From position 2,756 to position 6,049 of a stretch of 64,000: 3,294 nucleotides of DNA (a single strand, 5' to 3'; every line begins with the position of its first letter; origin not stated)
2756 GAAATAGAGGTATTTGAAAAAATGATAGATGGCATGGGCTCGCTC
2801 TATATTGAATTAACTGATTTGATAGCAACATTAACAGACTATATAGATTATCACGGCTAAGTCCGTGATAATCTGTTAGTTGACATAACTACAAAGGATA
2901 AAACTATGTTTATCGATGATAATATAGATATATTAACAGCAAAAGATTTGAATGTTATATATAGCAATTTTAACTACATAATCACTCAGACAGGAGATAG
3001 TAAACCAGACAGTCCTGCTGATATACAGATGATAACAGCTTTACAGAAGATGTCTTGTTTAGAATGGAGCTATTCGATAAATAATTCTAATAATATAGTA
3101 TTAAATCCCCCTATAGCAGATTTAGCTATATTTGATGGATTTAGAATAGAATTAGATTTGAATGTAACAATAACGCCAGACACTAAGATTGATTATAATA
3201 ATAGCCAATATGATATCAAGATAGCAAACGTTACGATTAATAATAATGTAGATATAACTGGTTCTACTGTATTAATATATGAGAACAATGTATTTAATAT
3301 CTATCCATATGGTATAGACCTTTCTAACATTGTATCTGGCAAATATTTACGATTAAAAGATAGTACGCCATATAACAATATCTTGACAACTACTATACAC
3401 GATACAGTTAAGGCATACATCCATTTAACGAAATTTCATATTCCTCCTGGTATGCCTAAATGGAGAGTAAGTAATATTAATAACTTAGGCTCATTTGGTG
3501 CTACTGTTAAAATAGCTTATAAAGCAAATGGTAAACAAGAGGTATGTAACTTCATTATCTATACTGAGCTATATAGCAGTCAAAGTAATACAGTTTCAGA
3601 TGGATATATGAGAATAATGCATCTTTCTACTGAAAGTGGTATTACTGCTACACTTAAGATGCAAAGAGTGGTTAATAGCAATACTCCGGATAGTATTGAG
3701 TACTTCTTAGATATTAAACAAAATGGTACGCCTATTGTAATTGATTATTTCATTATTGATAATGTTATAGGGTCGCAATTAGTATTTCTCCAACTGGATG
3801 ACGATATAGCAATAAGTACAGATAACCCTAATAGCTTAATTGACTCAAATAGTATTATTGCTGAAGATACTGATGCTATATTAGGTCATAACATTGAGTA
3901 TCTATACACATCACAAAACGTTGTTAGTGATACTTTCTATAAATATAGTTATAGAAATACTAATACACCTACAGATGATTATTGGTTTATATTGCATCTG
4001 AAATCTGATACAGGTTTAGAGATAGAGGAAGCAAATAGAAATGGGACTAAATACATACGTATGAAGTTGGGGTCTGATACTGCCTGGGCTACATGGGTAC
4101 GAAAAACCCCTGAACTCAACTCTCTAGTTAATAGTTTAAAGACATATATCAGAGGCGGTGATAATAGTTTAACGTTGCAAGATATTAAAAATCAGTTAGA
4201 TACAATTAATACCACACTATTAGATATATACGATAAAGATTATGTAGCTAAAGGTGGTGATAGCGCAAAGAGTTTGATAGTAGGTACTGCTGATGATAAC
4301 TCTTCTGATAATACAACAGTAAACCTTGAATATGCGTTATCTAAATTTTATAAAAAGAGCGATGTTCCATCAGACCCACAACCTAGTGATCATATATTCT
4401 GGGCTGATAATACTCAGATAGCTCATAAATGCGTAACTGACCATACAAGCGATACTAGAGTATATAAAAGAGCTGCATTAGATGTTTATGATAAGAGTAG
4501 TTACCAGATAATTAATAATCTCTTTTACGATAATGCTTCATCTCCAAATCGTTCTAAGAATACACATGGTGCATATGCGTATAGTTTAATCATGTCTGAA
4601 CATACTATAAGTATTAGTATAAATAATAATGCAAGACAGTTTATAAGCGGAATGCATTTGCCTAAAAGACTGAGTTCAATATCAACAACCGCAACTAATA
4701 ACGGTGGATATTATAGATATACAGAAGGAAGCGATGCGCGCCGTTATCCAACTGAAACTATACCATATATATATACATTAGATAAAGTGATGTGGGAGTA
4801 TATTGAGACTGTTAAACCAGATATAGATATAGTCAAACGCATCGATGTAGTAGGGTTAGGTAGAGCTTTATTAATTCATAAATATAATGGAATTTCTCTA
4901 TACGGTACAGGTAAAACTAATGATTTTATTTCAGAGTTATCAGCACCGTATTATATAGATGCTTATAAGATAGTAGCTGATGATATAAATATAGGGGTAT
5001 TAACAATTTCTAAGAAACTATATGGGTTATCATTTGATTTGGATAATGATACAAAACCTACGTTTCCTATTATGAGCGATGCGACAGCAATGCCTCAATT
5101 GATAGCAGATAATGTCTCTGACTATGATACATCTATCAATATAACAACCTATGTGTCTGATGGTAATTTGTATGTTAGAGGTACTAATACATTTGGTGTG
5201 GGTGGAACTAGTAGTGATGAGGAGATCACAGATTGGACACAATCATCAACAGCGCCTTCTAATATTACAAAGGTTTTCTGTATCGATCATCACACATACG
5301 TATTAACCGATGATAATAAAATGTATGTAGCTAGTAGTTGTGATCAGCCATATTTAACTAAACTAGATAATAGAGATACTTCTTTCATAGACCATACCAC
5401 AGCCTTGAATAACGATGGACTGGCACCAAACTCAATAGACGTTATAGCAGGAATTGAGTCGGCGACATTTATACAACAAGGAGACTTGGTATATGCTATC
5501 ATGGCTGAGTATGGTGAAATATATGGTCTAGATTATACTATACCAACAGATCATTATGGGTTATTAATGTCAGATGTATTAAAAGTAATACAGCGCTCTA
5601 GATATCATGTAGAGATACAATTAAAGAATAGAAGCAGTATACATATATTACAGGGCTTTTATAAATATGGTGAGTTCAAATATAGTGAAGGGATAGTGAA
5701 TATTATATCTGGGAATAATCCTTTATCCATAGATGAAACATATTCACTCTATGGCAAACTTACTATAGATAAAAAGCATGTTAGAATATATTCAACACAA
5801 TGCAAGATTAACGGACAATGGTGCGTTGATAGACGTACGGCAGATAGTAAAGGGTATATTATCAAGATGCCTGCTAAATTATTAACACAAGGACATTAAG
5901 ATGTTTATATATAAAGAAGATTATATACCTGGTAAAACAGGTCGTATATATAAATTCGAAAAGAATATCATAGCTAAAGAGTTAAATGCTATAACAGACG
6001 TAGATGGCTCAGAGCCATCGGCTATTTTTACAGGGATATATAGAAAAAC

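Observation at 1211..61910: Window-wide family of stop-codon-overlapping palindromic hairpins, mostly lacking an adjacent U-tract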

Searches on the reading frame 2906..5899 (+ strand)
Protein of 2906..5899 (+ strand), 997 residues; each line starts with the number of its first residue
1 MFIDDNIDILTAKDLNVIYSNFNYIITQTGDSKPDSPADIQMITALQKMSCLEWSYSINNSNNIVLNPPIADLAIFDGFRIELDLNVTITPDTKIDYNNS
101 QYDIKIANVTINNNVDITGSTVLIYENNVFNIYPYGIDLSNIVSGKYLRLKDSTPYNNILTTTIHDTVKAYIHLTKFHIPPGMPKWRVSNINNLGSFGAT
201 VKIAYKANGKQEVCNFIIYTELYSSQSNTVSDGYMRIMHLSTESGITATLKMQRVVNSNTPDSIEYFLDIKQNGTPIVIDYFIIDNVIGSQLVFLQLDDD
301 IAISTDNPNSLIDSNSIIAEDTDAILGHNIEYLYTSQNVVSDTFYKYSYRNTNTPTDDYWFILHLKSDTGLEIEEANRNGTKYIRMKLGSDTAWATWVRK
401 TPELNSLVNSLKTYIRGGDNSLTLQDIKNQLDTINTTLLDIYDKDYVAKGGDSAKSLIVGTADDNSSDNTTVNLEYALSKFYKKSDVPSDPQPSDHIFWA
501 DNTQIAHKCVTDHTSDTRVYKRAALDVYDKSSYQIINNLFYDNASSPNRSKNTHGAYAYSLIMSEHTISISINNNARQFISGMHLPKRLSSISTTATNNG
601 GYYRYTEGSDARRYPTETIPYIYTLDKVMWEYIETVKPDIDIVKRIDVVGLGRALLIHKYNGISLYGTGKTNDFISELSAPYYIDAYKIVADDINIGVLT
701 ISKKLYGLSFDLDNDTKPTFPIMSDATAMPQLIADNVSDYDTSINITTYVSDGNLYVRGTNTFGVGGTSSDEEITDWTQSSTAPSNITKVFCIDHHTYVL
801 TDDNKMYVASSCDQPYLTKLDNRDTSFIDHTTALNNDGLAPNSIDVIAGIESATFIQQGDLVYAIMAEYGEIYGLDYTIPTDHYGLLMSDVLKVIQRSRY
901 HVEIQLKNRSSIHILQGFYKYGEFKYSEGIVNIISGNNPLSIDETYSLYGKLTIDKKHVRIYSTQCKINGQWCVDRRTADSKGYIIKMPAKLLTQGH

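Call 5: search_protein_families(library=pfam, proteins=[window:2906-5899:+])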
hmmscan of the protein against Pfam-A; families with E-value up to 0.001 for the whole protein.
window:2906-5899:+ (997 aa): 1 family
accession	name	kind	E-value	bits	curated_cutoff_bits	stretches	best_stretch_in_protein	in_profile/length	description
PF25390.1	WD40_RLD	-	5.5e-06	26.4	150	1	748-856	212-313/363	RCC1-like domain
